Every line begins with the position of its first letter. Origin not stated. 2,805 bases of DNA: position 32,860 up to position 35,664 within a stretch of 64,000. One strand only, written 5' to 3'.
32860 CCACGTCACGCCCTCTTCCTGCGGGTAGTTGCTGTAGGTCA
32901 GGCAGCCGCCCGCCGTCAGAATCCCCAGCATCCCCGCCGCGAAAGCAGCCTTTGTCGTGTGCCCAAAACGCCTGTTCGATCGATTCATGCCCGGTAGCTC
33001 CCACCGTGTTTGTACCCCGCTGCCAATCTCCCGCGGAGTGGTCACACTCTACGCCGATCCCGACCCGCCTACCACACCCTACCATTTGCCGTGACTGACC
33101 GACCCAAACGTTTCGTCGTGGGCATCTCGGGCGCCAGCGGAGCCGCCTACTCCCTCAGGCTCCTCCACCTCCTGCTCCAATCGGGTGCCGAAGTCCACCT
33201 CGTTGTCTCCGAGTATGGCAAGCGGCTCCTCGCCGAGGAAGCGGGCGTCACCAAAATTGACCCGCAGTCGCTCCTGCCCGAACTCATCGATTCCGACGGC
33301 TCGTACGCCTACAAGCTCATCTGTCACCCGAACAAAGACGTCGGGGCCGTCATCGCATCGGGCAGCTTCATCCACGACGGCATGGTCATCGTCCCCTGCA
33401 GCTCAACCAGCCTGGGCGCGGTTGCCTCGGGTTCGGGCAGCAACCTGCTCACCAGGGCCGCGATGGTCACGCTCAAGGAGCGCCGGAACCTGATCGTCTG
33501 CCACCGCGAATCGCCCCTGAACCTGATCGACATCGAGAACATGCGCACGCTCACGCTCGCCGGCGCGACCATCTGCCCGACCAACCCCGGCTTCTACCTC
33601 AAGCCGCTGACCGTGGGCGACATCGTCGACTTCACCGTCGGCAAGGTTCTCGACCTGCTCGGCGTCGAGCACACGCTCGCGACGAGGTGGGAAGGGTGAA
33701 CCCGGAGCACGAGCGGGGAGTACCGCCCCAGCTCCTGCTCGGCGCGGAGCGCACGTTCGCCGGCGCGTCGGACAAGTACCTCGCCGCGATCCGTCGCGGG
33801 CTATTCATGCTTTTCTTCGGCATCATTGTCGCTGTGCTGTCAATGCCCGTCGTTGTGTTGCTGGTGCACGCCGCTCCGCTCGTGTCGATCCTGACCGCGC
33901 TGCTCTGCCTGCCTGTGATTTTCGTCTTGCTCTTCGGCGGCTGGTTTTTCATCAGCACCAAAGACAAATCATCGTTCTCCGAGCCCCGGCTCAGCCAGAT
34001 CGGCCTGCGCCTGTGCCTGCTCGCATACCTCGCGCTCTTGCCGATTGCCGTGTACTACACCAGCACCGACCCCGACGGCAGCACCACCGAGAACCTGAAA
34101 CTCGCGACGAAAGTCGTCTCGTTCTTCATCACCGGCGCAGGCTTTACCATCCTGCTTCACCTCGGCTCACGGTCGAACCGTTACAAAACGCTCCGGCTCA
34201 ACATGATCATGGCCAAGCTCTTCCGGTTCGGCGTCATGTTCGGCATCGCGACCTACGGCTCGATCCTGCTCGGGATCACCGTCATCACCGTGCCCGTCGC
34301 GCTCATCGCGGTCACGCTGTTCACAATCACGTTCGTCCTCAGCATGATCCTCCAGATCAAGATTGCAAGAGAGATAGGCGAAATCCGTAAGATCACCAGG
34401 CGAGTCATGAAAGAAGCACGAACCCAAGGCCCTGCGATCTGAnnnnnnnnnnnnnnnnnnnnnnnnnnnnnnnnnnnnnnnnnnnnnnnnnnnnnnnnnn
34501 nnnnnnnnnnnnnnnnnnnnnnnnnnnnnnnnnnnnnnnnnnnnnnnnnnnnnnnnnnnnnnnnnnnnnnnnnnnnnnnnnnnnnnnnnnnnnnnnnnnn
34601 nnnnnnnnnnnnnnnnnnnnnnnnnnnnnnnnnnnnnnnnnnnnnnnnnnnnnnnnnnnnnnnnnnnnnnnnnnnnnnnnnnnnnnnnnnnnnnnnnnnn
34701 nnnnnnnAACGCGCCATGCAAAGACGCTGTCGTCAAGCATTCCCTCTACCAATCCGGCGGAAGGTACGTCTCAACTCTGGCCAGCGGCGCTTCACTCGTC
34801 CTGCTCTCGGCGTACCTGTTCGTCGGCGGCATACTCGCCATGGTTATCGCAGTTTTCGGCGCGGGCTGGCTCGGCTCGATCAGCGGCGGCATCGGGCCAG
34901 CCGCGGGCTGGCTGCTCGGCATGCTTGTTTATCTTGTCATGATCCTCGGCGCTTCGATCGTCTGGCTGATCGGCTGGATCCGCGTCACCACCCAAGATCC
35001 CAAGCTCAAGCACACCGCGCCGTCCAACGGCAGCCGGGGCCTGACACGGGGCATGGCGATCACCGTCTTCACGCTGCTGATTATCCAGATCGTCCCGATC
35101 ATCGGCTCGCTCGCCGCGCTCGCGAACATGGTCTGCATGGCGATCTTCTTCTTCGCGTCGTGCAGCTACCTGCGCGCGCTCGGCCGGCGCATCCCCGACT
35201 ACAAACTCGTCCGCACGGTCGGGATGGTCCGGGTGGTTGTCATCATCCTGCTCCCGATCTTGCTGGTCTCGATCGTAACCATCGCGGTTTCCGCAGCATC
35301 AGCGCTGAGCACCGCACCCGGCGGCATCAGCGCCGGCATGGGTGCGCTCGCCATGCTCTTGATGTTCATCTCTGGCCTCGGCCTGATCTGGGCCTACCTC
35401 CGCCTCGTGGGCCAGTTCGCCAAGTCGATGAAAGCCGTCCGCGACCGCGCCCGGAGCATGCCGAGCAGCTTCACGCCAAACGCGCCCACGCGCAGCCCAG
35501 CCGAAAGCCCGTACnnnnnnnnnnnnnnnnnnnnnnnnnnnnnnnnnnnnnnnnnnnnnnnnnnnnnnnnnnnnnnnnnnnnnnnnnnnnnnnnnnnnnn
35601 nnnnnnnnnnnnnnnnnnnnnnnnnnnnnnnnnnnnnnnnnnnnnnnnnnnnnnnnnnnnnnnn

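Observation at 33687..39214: Six-gene array of paralogous multi-TM proteins with 0-3 N-terminal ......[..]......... zinc ribbons, translationally coupled to ubiX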

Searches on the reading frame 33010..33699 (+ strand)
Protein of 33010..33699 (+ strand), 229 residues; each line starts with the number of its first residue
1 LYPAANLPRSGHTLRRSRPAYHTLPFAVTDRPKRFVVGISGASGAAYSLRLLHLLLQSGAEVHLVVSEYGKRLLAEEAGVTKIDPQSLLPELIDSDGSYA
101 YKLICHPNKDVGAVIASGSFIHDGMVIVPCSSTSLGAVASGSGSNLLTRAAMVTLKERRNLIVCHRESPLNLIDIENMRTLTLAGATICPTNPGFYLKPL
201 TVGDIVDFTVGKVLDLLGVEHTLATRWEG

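Call 4: search_protein_families(library=pfam, proteins=[window:33010-33699:+], max_evalue=1)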
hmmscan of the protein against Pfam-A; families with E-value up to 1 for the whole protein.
window:33010-33699:+ (229 aa): 1 family
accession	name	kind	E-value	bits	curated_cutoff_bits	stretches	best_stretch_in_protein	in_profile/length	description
PF02441.25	Flavoprotein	-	6.4e-38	130.3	22.7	1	33-217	1-162/162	Flavoprotein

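Call 5: search_protein_families(library=ncbifam, proteins=[window:33010-33699:+], max_evalue=1)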
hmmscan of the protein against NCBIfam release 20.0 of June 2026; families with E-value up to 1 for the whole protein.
window:33010-33699:+ (229 aa): 7 families
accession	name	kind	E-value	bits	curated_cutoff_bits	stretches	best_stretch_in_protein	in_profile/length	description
NF004685.0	PRK06029.1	subfamily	4.3e-57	193.2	188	1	33-229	2-186/187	UbiX family flavin prenyltransferase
NF041206.1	VdcB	exception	5e-55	186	290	1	34-229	1-184/184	non-oxidative hydroxyarylic acid decarboxylases subunit B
TIGR00421.1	ubiX_pad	subfamily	8.9e-53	178.7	108.9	1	34-227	1-181/181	UbiX family flavin prenyltransferase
NF041218.1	BagM_FevK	exception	6.1e-44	150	420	1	34-229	2-185/215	bagremycin/ferroverdin biosynthesis UbiX family decarboxylase BagM/FevK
TIGR00521.1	coaBC_dfp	equivalog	0.00026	20.1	219.7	1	33-155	4-113/392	bifunctional phosphopantothenoylcysteine decarboxylase/phosphopantothenate--cysteine ligase CoaBC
NF008677.0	PRK11697.1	equivalog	0.062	12.6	246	1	133-186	159-211/238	two-component system response regulator BtsR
TIGR02874.1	spore_ytfJ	equivalog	0.11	12.9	116.3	1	110-144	20-54/125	GerW family sporulation protein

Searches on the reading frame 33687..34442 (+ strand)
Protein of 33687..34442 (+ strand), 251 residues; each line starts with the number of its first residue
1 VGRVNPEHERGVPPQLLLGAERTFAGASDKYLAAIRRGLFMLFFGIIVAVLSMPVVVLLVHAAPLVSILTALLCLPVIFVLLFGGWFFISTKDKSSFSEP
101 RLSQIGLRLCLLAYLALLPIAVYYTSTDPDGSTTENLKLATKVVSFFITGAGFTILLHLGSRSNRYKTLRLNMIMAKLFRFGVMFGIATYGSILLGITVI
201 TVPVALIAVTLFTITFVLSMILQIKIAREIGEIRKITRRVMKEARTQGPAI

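Call 4: search_protein_families(library=pfam, proteins=[window:33687-34442:+], max_evalue=1)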
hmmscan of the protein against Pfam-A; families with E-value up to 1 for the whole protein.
window:33687-34442:+ (251 aa): 1 family
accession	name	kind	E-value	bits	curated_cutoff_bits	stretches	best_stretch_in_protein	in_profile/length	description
PF15109.11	TMEM125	-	0.3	11.9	27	1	58-118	8-66/111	TMEM125 protein family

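Call 5: search_protein_families(library=ncbifam, proteins=[window:33687-34442:+], max_evalue=1)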
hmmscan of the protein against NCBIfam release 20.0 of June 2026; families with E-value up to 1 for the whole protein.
window:33687-34442:+ (251 aa): 0 families

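Call 59: search_protein_families(library=padloc, proteins=[window:33687-34442:+], max_evalue=0.1)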
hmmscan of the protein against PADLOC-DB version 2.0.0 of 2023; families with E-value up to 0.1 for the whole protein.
window:33687-34442:+ (251 aa): 0 families

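Call 60: search_protein_families(library=phrogs, proteins=[window:33687-34442:+], max_evalue=0.1)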
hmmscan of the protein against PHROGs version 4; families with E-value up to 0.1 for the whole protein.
window:33687-34442:+ (251 aa): 0 families

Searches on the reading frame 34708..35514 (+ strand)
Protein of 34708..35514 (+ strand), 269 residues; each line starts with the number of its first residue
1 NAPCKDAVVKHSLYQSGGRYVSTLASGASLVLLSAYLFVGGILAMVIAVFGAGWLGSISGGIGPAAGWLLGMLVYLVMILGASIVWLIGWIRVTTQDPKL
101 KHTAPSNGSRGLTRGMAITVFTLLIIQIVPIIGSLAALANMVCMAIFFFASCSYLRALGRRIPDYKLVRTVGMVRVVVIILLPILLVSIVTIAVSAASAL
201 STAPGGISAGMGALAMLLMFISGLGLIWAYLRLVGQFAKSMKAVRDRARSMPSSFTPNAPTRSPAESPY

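Call 25: search_protein_representatives(alignment_id=A2)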
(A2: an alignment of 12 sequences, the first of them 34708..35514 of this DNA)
Query: 12 sequences, 254 profile positions. Proteins with E-value up to 0.001 (for the whole library): 2133; up to 1e-10: 844; up to 1e-30: 13. The best 150 are listed.
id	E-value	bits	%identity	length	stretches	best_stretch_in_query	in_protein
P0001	2.7e-93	328.4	-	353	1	1-253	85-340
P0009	6.2e-78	278.1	-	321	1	4-250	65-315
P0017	3.4e-73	262.6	-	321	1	1-252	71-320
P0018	7.7e-70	251.5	-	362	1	1-253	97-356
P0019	1.8e-58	214.3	-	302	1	1-251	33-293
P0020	2.4e-55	204.1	-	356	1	1-251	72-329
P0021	1.8e-50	188.1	-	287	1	7-249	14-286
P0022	1.9e-49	184.8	-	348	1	1-250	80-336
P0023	2.5e-35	138.5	-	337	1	1-250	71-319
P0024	1.8e-34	135.7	-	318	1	1-249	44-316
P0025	8.5e-34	133.5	-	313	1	3-249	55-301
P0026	4.7e-33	131.0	-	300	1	1-243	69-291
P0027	5.7e-31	124.2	-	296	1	1-244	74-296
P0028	1.1e-30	123.3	-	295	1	1-250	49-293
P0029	1.6e-30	122.7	-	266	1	1-244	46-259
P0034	6.2e-29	117.5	-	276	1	4-242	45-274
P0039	3.2e-28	115.2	-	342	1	2-248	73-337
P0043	7.8e-28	113.9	-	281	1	1-244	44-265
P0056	7.1e-27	110.8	-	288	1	1-247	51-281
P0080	1.6e-24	103.0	-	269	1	1-244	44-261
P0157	9.8e-22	93.9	-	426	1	2-243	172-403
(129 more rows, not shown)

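Call 31: find_related_loci(query=A4, collection=genome_contigs, flank=8000)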
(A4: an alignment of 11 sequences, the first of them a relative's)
Query A4 (266 aa) in genome_contigs; peptide patterns used: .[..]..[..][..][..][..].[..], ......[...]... (x = any residue, [..] = any of these).
134 stretches matched a pattern; 100 encode a relative of the query (tblastn E <= 1e-3); the best 80 are kept; 80 distinct loci.
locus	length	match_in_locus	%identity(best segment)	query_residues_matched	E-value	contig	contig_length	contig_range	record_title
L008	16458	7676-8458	47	4-257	9e-68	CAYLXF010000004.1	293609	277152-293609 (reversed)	MAG TPA_asm: uncultured Phycisphaeraceae bacterium isolate SRP263527_co1_96 genome assembly, contig: NODE_9_length_29360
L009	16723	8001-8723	46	26-260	1e-66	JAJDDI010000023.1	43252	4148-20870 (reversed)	MAG: Phycisphaerales bacterium isolate OFTM92 OFTM92_22, whole genome shotgun sequence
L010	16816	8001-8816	46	8-257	1e-66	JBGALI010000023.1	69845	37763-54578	MAG: Phycisphaerales bacterium isolate MAG_AAO_H125.64 AAOH125-64_opera_contig_1230, whole genome shotgun sequence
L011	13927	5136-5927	44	26-261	7e-64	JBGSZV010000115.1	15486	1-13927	MAG: Phycisphaerales bacterium isolate JTS-AC57 k141_2359824, whole genome shotgun sequence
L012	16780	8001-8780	44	1-258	5e-62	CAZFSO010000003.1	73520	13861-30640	MAG TPA_asm: uncultured Phycisphaeraceae bacterium isolate SRP220891_co3_615 genome assembly, contig: NODE_230_length_73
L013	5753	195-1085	42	13-265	4e-61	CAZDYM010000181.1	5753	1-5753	MAG TPA_asm: uncultured Phycisphaeraceae bacterium isolate SRP290908_co2_62 genome assembly, contig: NODE_21397_length_5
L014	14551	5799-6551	47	14-257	1e-60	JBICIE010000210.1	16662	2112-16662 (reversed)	MAG: Phycisphaerales bacterium JB039 k141_266802, whole genome shotgun sequence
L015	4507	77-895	43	4-265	4e-60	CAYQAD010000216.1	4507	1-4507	MAG TPA_asm: uncultured Phycisphaeraceae bacterium isolate SRP342821_co1_66 genome assembly, contig: NODE_18965_length_4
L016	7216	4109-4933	42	25-264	5e-60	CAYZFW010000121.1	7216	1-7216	MAG TPA_asm: uncultured Phycisphaeraceae bacterium isolate SRP287051_co2_107 genome assembly, contig: NODE_16182_length_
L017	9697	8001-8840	41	7-258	8e-59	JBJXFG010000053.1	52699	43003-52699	MAG: Phycisphaerales bacterium isolate F1F2.bin.516 k127_7529414, whole genome shotgun sequence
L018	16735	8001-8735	48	23-260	8e-58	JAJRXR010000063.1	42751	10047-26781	MAG: Planctomycetota bacterium isolate Dive96_bin3.179 k141_3946152, whole genome shotgun sequence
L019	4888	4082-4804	46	26-256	9e-56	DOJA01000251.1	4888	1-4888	MAG TPA_asm: Phycisphaerales bacterium isolate UBA11155 contig_10771, whole genome shotgun sequence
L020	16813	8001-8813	40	6-258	1e-55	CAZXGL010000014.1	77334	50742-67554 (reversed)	MAG TPA_asm: uncultured Phycisphaeraceae bacterium isolate SRP344714_co2_82 genome assembly, contig: NODE_695_length_773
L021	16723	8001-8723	47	26-258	1e-55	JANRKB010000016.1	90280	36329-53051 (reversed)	MAG: Planctomycetota bacterium isolate bins.472 k141_76498, whole genome shotgun sequence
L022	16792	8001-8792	34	2-265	2e-55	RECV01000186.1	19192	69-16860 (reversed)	MAG: Phycisphaerales bacterium isolate DLM2.Bin64 NODE_3722_length_19192_cov_16.4714, whole genome shotgun sequence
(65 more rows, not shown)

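Call 43: search_protein_families(library=pfam, proteins=[P0029, P0027, P0034, P0043, P0056, P0080, P0024, P0039, P0157], max_evalue=0.1)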
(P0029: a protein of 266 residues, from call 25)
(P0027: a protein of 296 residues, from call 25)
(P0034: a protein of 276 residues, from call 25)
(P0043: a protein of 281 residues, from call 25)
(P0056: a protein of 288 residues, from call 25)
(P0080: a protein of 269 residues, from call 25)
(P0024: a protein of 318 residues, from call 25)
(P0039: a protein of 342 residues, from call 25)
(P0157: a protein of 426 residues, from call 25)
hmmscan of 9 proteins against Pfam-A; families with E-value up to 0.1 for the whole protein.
P0029 (266 aa): 7 families
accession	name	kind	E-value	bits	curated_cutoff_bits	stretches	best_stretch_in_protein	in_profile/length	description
PF21349.2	RUBY_RBDX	-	0.0022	17.8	26.5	1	25-48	2-25/30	Rubrerythrin, rubredoxin-like domain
PF10571.15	UPF0547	-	0.008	16.7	29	0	42-54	3-15/26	Uncharacterised protein family UPF0547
PF21344.3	Zn_ribbon_LysW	-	0.0096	16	27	0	24-37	22-35/46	Alpha-aminoadipate carrier protein LysW-like, globular domain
PF01155.25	HypA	-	0.015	15.7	28.9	1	22-56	69-103/112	Hydrogenase/urease nickel incorporation, metallochaperone, hypA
PF09723.15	Zn_ribbon_8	-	0.019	15.4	34.4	1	25-47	7-34/41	Zinc ribbon domain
PF13240.11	Zn_Ribbon_1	-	0.033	14.4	25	0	42-48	16-22/23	zinc-ribbon domain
PF12773.13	DZR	-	0.07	13.7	27.3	0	25-50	14-35/45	Double zinc ribbon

P0027 (296 aa): 8 families
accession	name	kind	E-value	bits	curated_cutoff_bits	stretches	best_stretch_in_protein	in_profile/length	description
PF13240.11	Zn_Ribbon_1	-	0.00077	19.6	25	0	42-61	2-23/23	zinc-ribbon domain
PF23455.1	DUF7129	-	0.0018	18.4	30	1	54-77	14-37/45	Domain of unknown function (DUF7129)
PF12773.13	DZR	-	0.0024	18.5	27.3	1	42-78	1-35/45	Double zinc ribbon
PF01155.25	HypA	-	0.0054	17.2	28.9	0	50-83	69-102/112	Hydrogenase/urease nickel incorporation, metallochaperone, hypA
PF21349.2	RUBY_RBDX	-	0.011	15.6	26.5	1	25-49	2-26/30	Rubrerythrin, rubredoxin-like domain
PF13248.11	Zn_ribbon_3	-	0.021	14.7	27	0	42-61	5-26/26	zinc-ribbon domain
PF07191.17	Zn_ribbon_6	-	0.046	14.2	25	0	18-48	11-38/67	Double zinc ribbon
PF03119.21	DNA_ligase_ZBD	-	0.094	13.1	25.8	1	69-79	1-11/27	NAD-dependent DNA ligase C4 zinc finger domain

P0034 (276 aa): 5 families
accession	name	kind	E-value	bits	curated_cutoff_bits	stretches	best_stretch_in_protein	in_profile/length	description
PF13240.11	Zn_Ribbon_1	-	0.016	15.4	25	0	38-49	2-13/23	zinc-ribbon domain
PF13248.11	Zn_ribbon_3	-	0.029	14.3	27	0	38-49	5-16/26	zinc-ribbon domain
PF12773.13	DZR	-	0.049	14.3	27.3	1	18-47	11-36/45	Double zinc ribbon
PF08271.17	Zn_Ribbon_TF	-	0.053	13.5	29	1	37-53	2-20/43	TFIIB zinc-binding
PF23455.1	DUF7129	-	0.064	13.5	30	0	22-47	14-39/45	Domain of unknown function (DUF7129)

P0043 (281 aa): 8 families
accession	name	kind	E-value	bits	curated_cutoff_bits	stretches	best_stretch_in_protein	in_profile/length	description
PF12698.13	ABC2_membrane_3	-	0.00048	19.8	31.6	1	70-232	239-335/347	ABC-2 family transporter protein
PF23455.1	DUF7129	-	0.0033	17.6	30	1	24-47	14-37/45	Domain of unknown function (DUF7129)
PF13248.11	Zn_ribbon_3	-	0.0082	16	27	0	39-49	4-14/26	zinc-ribbon domain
PF03119.21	DNA_ligase_ZBD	-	0.021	15.2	25.8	1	39-49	1-11/27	NAD-dependent DNA ligase C4 zinc finger domain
PF12773.13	DZR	-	0.032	14.8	27.3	1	21-49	12-36/45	Double zinc ribbon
PF21349.2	RUBY_RBDX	-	0.051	13.5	26.5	1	24-48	3-27/30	Rubrerythrin, rubredoxin-like domain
PF09723.15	Zn_ribbon_8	-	0.065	13.7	34.4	0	24-49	8-39/41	Zinc ribbon domain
PF01155.25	HypA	-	0.086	13.3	28.9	0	21-54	70-103/112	Hydrogenase/urease nickel incorporation, metallochaperone, hypA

P0056 (288 aa): 5 families
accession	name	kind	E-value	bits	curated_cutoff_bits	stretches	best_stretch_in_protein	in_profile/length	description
PF21349.2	RUBY_RBDX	-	0.00057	19.7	26.5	1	30-52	2-24/30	Rubrerythrin, rubredoxin-like domain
PF23455.1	DUF7129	-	0.013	15.6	30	1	31-54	14-37/45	Domain of unknown function (DUF7129)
PF12773.13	DZR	-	0.033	14.8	27.3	1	25-56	9-36/45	Double zinc ribbon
PF03119.21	DNA_ligase_ZBD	-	0.038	14.3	25.8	1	46-56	1-11/27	NAD-dependent DNA ligase C4 zinc finger domain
PF13248.11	Zn_ribbon_3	-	0.067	13.1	27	0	46-55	4-13/26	zinc-ribbon domain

P0080 (269 aa): 2 families
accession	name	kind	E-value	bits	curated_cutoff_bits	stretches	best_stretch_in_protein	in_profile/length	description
PF12773.13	DZR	-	0.031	14.9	27.3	1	22-51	13-38/45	Double zinc ribbon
PF24458.1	DUF7573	-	0.091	13.2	30.2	0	38-54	12-28/39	Domain of unknown function (DUF7573)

P0024 (318 aa): 5 families
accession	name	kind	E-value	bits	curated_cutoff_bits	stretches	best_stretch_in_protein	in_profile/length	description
PF23455.1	DUF7129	-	0.00075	19.6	30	1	24-48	14-38/45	Domain of unknown function (DUF7129)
PF12773.13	DZR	-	0.033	14.8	27.3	1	20-49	11-36/45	Double zinc ribbon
PF14446.12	Prok-RING_1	-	0.034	14.5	29.1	1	22-46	5-29/54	Prokaryotic RING finger family 1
PF03119.21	DNA_ligase_ZBD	-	0.046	14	25.8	1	39-48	1-10/27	NAD-dependent DNA ligase C4 zinc finger domain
PF13240.11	Zn_Ribbon_1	-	0.063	13.5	25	0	40-47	2-9/23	zinc-ribbon domain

P0039 (342 aa): 3 families
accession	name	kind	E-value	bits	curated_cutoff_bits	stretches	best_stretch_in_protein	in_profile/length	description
PF12773.13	DZR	-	0.042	14.4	27.3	1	45-75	8-34/45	Double zinc ribbon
PF24008.1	DUF7322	-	0.084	12.9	27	1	281-313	2-34/61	Domain of unknown function (DUF7322)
PF23455.1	DUF7129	-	0.09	13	30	0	52-75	14-37/45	Domain of unknown function (DUF7129)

P0157 (426 aa): 20 families
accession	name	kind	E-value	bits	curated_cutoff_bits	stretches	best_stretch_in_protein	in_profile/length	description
PF12773.13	DZR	-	8.6e-06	26.3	27.3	0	74-102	11-35/45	Double zinc ribbon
PF25207.1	DUF7837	-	3.2e-05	24.3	27.8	0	41-55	4-18/47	Domain of unknown function (DUF7837)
PF18439.7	zf_UBZ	-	4.8e-05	23.4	25.6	0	44-57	4-17/32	Ubiquitin-Binding Zinc Finger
PF09538.15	FYDLN_acid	-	6.7e-05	24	23.9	0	151-177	15-39/105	Protein of unknown function (FYDLN_acid)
PF23455.1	DUF7129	-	0.00038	20.6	30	0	29-53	14-38/45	Domain of unknown function (DUF7129)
PF13248.11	Zn_ribbon_3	-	0.002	18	27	0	94-105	5-16/26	zinc-ribbon domain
PF07191.17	Zn_ribbon_6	-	0.0021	18.5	25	0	27-54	17-41/67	Double zinc ribbon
PF03119.21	DNA_ligase_ZBD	-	0.0021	18.4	25.8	0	45-56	2-13/27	NAD-dependent DNA ligase C4 zinc finger domain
PF13920.12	zf-C3HC4_3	-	0.0028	17.9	27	1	76-102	24-47/49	Zinc finger, C3HC4 type (RING finger)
PF24042.1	DUF7351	-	0.0034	17.6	31.2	0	41-82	65-101/177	Domain of unknown function (DUF7351)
PF14569.12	zf-UDP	-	0.0036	17.8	27.1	0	77-102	37-61/78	Zinc-binding RING-finger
PF01155.25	HypA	-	0.005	17.3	28.9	0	76-101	71-96/112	Hydrogenase/urease nickel incorporation, metallochaperone, hypA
PF16003.10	DUF4776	-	0.0094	15.5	27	0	27-51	7-31/503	Domain of unknown function (DUF4776)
PF24460.1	DUF7575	-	0.016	15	28.5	0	44-54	5-15/28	Domain of unknown function (DUF7575)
PF24463.1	DUF7577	-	0.022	14.8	28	0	45-53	5-13/27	Domain of unknown function (DUF7577)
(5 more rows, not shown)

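Call 51: search_solved_structures(query=A2, max_evalue=1)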
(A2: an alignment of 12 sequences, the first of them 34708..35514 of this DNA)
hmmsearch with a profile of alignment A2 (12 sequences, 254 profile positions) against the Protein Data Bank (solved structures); distinct sequences matched with E-value up to 1: 7.
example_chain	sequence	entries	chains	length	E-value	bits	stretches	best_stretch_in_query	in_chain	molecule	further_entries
9ogk_B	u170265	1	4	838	0.15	14.7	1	132-228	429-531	Transient receptor potential cation channel subfamily V member 1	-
7l2h_A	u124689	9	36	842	0.15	14.7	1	132-228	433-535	Transient receptor potential cation channel subfamily V member 1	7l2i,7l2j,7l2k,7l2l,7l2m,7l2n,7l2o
7lp9_A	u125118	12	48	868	0.15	14.6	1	132-228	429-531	Transient receptor potential cation channel subfamily V member 1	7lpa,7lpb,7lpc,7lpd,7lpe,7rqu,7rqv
9w4n_A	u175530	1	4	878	0.18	14.4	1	132-228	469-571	Transient receptor potential cation channel subfamily V member 1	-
9isg_A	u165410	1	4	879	0.18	14.4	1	132-228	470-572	Transient receptor potential cation channel subfamily V member 1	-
9llg_M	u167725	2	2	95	0.22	14.1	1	131-197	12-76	De novo designed negative allosteric GPCR exoframe modulator targeting TM5/6/7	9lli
9lle_O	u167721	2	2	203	0.3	13.7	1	108-196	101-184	De novo designed GPCR exoframe modulator targeting TM1/2/4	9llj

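Call 61: find_related_loci(query=A4, collection=viral_contigs, flank=5000)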
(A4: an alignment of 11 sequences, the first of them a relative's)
Query A4 (266 aa) in viral_contigs; peptide patterns used: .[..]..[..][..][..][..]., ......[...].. (x = any residue, [..] = any of these).
14 stretches matched a pattern, but none encodes a relative of the query by tblastn (E <= 1e-3).
